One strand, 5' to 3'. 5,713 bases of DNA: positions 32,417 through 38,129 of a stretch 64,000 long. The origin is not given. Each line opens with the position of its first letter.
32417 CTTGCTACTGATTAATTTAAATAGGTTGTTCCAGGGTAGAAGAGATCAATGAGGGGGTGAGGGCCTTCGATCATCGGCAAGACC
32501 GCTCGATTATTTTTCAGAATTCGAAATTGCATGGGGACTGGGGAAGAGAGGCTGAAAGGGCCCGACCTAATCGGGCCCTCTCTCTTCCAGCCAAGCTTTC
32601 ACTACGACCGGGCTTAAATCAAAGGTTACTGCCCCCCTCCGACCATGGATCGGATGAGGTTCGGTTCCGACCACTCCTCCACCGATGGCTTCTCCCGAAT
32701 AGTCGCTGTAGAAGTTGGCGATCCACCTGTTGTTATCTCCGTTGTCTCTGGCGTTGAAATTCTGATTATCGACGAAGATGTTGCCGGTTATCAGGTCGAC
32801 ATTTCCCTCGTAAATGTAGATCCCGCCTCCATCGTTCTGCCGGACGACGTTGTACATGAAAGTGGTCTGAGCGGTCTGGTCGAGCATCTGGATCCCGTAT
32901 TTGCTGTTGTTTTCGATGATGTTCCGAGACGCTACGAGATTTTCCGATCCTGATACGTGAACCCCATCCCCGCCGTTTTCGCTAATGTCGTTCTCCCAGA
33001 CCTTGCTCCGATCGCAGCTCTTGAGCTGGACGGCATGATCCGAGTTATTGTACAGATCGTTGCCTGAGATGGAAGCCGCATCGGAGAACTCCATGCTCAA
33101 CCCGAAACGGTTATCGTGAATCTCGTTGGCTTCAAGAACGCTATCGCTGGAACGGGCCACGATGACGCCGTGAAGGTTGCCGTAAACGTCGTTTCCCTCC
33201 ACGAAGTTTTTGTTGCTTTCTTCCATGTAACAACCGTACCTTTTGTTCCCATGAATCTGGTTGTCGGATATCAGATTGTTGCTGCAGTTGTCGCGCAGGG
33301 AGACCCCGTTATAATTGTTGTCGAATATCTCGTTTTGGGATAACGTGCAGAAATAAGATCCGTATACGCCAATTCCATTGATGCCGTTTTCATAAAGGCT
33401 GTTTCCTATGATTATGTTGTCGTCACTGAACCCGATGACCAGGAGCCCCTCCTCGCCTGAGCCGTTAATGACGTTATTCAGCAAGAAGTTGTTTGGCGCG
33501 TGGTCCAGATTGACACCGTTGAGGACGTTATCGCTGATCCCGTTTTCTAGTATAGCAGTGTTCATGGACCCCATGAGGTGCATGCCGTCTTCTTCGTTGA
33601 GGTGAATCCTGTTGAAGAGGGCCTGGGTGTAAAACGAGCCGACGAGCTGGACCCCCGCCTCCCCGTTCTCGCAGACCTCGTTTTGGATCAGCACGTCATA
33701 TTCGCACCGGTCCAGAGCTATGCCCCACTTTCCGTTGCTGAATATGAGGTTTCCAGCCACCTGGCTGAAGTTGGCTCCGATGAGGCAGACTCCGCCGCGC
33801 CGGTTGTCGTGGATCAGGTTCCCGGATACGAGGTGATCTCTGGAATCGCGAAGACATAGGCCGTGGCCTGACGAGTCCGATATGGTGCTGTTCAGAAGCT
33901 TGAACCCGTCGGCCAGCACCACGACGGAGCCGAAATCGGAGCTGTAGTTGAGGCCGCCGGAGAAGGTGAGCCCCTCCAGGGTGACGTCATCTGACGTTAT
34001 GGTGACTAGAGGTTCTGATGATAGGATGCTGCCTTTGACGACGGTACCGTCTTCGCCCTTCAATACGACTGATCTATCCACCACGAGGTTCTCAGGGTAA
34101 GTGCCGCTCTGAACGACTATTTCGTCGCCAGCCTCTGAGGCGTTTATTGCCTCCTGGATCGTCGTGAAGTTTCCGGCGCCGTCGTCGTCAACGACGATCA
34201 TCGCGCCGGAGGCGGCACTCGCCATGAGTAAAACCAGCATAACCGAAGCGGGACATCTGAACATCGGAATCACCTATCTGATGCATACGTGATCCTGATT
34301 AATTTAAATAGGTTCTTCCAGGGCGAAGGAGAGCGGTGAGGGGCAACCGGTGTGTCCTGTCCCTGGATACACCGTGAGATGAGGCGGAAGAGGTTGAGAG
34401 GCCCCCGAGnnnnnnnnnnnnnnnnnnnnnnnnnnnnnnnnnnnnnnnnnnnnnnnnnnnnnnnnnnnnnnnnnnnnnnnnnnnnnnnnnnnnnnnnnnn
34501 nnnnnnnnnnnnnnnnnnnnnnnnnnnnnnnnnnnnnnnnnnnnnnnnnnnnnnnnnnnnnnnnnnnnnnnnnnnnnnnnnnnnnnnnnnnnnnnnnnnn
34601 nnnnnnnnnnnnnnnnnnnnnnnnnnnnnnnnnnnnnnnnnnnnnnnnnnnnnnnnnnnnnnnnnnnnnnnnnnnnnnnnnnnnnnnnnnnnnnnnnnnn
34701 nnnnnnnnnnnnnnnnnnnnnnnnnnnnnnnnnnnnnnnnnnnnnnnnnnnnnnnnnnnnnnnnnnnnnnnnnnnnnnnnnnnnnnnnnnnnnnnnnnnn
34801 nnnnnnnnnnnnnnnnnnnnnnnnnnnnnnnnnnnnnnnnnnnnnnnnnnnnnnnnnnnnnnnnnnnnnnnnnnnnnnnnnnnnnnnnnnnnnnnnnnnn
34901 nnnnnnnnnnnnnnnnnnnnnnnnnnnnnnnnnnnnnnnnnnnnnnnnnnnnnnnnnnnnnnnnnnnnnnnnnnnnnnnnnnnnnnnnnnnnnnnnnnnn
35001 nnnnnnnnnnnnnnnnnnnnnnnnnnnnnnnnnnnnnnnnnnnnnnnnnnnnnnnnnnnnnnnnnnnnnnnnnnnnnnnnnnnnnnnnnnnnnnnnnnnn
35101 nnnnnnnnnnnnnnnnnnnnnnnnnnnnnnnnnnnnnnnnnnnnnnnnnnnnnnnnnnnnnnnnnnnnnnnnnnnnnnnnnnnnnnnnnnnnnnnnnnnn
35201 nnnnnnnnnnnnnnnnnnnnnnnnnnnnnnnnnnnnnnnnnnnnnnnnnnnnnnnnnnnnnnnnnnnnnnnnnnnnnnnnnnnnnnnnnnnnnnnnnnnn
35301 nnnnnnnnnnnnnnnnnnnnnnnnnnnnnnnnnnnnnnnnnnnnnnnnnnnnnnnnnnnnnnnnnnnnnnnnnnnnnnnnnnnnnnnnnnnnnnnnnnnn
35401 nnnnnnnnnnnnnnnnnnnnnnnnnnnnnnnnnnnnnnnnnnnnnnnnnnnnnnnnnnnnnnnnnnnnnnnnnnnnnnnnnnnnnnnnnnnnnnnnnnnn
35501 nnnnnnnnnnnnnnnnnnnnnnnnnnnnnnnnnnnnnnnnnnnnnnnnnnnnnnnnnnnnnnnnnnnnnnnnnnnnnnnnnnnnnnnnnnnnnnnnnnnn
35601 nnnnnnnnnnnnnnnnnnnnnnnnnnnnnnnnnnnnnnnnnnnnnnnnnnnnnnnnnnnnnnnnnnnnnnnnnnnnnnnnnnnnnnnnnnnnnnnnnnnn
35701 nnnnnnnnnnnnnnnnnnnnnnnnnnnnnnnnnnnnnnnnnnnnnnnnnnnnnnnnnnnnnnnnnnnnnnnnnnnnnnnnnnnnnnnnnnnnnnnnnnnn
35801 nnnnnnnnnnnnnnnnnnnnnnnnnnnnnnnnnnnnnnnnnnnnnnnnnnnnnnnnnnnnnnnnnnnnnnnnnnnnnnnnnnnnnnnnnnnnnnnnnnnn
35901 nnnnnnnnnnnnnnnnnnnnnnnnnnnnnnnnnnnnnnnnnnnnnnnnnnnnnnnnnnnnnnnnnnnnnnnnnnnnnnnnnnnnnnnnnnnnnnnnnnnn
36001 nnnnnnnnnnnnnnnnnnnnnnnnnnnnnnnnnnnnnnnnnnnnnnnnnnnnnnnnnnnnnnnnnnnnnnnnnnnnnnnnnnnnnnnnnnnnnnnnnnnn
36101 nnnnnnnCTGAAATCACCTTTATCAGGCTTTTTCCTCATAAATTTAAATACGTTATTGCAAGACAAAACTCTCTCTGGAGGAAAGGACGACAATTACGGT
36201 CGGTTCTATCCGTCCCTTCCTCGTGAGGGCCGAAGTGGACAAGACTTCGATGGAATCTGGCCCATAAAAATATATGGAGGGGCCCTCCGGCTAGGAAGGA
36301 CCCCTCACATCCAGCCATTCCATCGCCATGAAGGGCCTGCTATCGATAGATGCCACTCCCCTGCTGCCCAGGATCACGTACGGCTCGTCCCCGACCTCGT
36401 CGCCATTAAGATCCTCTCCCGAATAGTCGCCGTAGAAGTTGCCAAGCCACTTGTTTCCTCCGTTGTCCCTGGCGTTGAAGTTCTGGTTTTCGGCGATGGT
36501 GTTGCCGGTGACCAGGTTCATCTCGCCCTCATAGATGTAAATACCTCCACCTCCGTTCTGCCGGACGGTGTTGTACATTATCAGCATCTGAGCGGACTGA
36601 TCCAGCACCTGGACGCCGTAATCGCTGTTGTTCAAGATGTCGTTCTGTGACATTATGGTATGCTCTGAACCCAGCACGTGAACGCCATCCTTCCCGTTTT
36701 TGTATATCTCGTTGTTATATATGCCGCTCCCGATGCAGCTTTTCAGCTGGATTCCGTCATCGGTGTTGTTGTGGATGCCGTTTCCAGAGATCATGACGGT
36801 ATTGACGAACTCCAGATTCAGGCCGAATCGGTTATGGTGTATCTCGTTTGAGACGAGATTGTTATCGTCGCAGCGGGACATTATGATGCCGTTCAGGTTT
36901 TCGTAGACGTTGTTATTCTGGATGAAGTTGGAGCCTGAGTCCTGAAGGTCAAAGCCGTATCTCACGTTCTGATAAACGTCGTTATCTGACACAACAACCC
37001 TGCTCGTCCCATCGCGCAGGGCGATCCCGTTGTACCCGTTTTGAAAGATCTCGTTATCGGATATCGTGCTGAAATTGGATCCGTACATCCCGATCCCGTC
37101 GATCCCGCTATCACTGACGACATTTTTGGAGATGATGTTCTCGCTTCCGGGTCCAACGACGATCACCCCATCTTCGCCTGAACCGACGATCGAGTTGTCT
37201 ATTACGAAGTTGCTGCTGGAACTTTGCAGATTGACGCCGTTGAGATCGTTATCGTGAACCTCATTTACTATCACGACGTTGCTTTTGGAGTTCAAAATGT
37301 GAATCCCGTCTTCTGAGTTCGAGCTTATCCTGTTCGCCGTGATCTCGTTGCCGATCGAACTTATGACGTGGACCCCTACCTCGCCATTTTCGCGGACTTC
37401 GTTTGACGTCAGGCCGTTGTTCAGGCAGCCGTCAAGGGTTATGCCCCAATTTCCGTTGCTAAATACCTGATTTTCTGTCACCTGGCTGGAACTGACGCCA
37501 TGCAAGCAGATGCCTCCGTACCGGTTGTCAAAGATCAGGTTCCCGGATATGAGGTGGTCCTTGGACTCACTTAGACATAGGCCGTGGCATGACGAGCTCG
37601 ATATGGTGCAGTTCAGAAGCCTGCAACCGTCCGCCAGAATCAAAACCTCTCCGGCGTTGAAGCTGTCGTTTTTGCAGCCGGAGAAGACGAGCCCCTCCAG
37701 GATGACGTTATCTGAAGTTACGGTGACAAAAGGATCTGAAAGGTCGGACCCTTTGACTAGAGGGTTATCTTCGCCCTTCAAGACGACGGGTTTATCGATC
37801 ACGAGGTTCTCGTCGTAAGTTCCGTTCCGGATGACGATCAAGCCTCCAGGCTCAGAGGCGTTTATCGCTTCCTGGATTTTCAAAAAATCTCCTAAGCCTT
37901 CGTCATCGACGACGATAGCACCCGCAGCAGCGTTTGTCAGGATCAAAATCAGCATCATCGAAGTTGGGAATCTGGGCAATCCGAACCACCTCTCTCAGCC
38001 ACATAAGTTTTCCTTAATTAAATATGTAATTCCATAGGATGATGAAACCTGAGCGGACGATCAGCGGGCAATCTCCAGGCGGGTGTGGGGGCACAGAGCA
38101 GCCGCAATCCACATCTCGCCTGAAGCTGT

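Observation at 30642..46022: Eight tandem same-strand paralogs of a secreted NosD-like beta-helix protein, each with its own promoter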

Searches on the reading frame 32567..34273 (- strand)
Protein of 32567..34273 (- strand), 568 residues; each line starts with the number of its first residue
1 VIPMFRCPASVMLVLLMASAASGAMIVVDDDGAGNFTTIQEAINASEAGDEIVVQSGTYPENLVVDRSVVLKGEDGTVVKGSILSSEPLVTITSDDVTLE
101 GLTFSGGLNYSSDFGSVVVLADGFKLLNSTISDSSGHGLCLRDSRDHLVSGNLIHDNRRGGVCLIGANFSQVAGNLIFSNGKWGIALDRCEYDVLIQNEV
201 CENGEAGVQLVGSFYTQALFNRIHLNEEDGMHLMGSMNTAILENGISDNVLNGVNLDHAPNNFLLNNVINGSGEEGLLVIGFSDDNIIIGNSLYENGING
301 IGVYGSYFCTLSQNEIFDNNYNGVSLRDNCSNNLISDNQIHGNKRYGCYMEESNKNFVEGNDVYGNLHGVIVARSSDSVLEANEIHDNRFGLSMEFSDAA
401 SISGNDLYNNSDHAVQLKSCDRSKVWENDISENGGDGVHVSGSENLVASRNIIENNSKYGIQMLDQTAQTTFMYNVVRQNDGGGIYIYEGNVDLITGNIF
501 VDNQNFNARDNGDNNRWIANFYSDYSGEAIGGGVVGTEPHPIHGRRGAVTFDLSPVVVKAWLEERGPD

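Call 3: search_protein_families(library=pfam, proteins=[window:32567-34273:-], max_evalue=0.01)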
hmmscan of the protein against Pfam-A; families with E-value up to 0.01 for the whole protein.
window:32567-34273:- (568 aa): 3 families
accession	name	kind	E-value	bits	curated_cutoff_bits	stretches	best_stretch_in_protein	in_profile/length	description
PF05048.19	NosD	-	6.3e-68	228.8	23.6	6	327-445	43-161/212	Periplasmic copper-binding protein (NosD)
PF13229.12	Beta_helix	-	6.8e-51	172.5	25.9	4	286-416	10-143/158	Right handed beta helix region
PF01095.25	Pectinesterase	-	2.8e-05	23.4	27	1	26-104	2-89/298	Pectinesterase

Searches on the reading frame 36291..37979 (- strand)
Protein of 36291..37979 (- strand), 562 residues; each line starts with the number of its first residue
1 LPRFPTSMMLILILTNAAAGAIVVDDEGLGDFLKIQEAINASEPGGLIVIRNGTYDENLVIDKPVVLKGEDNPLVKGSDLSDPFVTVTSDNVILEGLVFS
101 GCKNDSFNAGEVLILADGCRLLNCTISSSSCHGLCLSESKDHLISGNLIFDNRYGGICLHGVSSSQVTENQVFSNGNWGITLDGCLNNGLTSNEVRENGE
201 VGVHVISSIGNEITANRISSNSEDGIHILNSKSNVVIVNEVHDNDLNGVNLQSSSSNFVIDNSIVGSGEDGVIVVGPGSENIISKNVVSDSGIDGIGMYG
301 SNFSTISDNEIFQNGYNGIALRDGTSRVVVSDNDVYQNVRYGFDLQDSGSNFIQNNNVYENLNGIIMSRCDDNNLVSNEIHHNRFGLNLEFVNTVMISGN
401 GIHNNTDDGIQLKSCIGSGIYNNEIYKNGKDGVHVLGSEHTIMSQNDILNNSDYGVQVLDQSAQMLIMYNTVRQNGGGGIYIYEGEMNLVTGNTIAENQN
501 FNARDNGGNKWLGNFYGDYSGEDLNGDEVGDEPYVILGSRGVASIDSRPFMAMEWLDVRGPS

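Call 3: search_protein_families(library=pfam, proteins=[window:36291-37979:-], max_evalue=0.01)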
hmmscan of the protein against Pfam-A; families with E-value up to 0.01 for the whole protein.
window:36291-37979:- (562 aa): 2 families
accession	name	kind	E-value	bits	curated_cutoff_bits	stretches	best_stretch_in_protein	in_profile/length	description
PF13229.12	Beta_helix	-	2e-57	193.7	25.9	4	190-335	13-158/158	Right handed beta helix region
PF05048.19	NosD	-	3e-52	177.6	23.6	4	58-223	14-174/212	Periplasmic copper-binding protein (NosD)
